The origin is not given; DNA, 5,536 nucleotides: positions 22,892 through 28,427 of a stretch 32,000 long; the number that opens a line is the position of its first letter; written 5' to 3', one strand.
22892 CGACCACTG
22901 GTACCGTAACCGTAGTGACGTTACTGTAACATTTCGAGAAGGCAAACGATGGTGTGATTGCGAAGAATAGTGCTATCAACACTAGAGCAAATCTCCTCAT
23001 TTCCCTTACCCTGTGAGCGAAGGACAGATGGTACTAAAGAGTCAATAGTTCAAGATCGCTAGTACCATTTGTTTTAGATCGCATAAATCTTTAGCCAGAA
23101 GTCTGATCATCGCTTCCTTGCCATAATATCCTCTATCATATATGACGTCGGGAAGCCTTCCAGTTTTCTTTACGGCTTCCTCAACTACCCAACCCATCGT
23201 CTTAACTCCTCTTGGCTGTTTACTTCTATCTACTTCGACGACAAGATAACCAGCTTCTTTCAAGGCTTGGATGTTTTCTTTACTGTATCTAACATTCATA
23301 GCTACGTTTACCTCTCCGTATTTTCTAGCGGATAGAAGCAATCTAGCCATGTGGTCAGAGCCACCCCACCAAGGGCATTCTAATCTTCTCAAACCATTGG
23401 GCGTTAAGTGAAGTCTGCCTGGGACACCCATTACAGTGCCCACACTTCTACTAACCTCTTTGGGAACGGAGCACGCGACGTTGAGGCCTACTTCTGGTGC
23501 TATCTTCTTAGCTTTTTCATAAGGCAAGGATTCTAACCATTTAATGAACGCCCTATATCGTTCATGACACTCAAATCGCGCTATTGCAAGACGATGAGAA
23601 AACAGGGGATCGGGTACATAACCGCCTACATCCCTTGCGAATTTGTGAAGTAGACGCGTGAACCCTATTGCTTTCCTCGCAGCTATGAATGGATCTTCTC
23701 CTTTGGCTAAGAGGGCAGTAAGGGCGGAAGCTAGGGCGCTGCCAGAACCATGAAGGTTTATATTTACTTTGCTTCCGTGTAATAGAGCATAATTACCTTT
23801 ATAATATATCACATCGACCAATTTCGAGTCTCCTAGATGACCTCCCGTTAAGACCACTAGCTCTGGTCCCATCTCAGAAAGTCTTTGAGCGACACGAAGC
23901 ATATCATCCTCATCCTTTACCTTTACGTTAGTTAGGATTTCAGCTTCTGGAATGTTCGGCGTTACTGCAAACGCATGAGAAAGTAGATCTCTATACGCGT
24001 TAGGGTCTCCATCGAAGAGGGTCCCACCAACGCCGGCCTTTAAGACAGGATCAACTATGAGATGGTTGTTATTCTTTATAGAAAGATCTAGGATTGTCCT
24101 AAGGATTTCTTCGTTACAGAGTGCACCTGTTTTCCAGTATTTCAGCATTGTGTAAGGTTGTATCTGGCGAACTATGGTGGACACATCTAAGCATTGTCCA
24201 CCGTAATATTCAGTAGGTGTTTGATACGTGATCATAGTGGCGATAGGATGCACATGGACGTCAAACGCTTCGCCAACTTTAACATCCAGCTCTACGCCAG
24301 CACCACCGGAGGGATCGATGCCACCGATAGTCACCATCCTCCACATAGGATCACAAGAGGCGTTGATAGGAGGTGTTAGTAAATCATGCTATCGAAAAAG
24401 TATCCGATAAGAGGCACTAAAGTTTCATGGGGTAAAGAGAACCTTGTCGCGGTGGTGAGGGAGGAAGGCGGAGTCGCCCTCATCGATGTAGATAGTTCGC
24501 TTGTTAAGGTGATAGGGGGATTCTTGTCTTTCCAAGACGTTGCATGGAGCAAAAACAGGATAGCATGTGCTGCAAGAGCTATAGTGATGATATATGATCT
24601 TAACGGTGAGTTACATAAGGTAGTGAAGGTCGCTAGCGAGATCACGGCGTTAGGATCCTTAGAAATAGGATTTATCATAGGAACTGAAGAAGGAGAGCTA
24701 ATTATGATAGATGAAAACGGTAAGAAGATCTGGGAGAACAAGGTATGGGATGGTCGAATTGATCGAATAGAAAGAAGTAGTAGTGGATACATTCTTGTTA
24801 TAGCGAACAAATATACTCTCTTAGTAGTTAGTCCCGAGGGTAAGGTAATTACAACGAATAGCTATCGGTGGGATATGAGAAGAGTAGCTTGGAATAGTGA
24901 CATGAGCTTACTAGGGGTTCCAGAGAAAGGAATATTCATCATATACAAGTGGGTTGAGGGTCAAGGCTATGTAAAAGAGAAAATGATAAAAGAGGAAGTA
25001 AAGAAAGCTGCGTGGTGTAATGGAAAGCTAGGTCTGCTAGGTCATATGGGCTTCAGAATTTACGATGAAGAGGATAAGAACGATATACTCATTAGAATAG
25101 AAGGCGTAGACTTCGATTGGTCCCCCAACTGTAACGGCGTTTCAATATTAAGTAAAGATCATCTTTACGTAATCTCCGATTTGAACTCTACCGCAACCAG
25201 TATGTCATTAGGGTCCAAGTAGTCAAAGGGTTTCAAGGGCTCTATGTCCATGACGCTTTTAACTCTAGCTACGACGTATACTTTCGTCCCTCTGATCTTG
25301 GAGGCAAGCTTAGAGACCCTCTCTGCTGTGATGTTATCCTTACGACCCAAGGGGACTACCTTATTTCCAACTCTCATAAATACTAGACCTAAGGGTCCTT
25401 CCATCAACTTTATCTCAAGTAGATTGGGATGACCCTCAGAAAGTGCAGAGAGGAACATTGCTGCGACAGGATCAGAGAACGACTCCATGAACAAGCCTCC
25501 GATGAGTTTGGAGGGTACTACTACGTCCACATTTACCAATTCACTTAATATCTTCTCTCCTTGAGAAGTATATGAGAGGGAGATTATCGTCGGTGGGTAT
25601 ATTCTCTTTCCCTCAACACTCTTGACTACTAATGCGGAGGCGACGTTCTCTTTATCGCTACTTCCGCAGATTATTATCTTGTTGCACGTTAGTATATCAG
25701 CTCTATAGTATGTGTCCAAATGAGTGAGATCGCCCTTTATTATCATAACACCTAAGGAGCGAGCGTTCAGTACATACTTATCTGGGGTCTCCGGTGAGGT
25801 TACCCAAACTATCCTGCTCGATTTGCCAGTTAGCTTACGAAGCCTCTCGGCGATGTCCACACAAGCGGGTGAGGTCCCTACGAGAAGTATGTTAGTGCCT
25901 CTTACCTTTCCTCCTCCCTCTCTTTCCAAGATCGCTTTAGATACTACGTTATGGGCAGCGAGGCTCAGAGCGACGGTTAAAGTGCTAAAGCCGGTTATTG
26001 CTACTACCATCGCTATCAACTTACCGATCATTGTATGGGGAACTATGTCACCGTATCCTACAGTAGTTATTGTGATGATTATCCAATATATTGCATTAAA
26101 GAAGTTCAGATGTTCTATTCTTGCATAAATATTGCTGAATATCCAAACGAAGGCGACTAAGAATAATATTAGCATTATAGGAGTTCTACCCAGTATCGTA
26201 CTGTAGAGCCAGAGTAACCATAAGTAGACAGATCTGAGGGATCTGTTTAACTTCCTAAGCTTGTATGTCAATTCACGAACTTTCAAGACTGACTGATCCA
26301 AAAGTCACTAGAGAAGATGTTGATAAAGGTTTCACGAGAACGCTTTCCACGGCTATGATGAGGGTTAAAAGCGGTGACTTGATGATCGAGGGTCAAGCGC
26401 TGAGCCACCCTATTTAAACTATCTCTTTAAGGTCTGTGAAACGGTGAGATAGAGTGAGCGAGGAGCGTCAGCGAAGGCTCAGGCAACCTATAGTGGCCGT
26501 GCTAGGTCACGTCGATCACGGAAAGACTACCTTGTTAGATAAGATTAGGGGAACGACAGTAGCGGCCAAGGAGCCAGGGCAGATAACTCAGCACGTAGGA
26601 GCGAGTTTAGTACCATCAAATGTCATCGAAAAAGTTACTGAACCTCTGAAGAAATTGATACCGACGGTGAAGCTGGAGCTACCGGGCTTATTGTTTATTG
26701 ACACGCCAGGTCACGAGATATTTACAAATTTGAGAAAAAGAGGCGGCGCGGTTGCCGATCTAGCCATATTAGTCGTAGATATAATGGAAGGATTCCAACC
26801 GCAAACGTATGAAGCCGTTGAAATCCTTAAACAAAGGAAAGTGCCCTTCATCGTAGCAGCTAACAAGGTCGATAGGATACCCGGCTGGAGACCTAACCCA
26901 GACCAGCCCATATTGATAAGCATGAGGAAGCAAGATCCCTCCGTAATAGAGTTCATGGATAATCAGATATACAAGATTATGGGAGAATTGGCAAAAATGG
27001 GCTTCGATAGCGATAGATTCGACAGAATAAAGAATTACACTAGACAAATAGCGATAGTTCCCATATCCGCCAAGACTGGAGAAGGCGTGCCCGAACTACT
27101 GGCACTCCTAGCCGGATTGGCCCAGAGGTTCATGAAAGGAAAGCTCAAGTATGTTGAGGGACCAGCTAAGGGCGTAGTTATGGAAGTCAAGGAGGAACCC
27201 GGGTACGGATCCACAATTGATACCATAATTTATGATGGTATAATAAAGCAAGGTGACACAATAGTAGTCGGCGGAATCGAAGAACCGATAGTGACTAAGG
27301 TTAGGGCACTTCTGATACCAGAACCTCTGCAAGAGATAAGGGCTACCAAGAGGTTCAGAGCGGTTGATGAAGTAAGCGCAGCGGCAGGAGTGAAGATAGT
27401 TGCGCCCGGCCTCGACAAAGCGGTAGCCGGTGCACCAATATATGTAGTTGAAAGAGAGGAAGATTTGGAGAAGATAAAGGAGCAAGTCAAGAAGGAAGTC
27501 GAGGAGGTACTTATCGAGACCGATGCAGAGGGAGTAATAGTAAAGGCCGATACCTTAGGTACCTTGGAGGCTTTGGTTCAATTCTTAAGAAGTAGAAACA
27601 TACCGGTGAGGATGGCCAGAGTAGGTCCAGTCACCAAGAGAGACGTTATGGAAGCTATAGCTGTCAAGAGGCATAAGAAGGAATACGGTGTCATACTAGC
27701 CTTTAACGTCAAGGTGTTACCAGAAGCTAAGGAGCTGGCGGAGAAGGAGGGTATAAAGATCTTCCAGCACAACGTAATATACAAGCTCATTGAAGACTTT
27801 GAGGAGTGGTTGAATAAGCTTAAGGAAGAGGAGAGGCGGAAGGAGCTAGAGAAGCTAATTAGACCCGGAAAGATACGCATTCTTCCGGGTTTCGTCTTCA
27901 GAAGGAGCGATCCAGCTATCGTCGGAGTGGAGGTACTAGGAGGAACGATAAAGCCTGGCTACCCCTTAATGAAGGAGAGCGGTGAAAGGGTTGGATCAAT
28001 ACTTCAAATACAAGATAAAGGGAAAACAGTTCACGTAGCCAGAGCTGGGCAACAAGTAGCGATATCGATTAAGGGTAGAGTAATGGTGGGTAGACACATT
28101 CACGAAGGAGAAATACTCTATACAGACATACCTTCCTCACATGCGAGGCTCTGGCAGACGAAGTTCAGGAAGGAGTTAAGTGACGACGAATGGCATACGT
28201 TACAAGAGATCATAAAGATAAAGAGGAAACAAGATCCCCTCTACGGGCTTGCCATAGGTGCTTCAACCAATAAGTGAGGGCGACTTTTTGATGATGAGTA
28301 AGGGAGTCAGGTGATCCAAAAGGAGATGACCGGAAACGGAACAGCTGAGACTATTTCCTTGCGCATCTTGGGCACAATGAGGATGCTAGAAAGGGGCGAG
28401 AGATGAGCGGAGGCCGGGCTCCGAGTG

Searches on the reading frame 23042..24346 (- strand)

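Call 106: search_protein_families(library=pfam, proteins=[window:23042-24346:-], max_evalue=0.00001)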
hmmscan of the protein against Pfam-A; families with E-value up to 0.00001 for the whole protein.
window:23042-24346:- (434 aa): 3 families
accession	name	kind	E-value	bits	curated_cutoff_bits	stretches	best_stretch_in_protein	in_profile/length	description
PF08543.17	Phos_pyr_kin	-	2.5e-46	158.5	27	1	11-231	1-229/246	Phosphomethylpyrimidine kinase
PF10120.14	ThiN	-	2e-41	141.9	25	1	277-427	13-162/165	Thiamine-phosphate synthase ThiN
PF00294.29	PfkB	-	1.4e-07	31.6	25.8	1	114-218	173-274/302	pfkB family carbohydrate kinase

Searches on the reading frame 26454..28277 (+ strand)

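Call 106: search_protein_families(library=pfam, proteins=[window:26454-28277:+], max_evalue=0.00001)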
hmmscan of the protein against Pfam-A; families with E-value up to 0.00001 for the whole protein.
window:26454-28277:+ (607 aa): 5 families
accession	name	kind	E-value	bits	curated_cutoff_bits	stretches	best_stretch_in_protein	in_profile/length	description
PF14578.12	GTP_EFTU_D4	-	2.8e-38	130.1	23.8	1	470-556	1-86/86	Elongation factor Tu domain 4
PF00009.33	GTP_EFTU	-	6.4e-34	117.6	26.5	1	13-222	5-185/188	Elongation factor Tu GTP binding domain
PF11987.13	IF-2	-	2.5e-25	89.1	27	1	341-450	4-117/117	Translation-initiation factor 2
PF01926.29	MMR_HSR1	-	9.3e-08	32.6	21.9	1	14-138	2-113/113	50S ribosome-binding GTPase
PF03144.31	GTP_EFTU_D2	-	1.6e-06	28.9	30.3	1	252-329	1-72/73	Elongation factor Tu domain 2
